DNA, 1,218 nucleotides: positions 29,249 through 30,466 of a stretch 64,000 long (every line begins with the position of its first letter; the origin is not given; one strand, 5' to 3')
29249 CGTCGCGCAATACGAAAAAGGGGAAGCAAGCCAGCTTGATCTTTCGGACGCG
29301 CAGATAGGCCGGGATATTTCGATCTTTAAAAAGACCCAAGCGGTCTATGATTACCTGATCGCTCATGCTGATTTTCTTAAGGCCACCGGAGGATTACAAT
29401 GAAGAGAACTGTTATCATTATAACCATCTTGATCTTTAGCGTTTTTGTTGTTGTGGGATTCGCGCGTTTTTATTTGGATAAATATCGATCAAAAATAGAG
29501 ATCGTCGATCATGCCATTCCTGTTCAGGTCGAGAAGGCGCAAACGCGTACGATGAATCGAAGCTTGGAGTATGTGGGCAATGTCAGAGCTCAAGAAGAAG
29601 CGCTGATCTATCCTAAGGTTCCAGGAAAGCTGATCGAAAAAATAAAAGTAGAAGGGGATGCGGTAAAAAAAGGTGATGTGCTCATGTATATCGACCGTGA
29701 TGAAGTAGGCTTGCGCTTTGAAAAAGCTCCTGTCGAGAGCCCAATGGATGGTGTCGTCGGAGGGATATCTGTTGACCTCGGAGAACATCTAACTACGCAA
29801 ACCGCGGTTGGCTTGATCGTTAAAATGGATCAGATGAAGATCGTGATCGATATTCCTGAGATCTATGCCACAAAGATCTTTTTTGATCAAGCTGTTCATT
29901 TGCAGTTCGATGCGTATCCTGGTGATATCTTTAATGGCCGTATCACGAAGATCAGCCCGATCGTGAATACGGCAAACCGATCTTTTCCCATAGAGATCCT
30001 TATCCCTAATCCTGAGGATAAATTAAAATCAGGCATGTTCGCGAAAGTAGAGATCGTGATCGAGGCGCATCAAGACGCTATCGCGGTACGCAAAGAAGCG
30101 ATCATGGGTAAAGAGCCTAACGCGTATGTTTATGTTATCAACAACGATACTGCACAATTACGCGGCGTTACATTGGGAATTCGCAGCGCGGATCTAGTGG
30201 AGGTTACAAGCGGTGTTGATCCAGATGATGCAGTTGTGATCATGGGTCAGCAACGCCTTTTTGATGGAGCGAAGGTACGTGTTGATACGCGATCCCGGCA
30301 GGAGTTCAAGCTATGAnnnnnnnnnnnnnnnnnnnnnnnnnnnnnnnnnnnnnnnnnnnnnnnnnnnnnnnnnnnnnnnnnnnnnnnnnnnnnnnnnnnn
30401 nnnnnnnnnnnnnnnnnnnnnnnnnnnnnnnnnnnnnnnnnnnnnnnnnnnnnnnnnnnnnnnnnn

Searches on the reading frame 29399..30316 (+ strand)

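Call 18: search_protein_families(library=pfam, proteins=[window:29399-30316:+], max_evalue=0.00001)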
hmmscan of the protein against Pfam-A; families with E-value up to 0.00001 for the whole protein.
window:29399-30316:+ (305 aa): 2 families
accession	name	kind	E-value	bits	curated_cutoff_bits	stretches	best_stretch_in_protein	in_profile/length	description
PF16576.10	HlyD_D23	-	5.6e-24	85.1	30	1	108-215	107-214/214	Barrel-sandwich domain of CusB or HlyD membrane-fusion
PF13437.12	HlyD_3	-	1.1e-13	52.3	22.2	1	112-212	2-106/106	HlyD family secretion protein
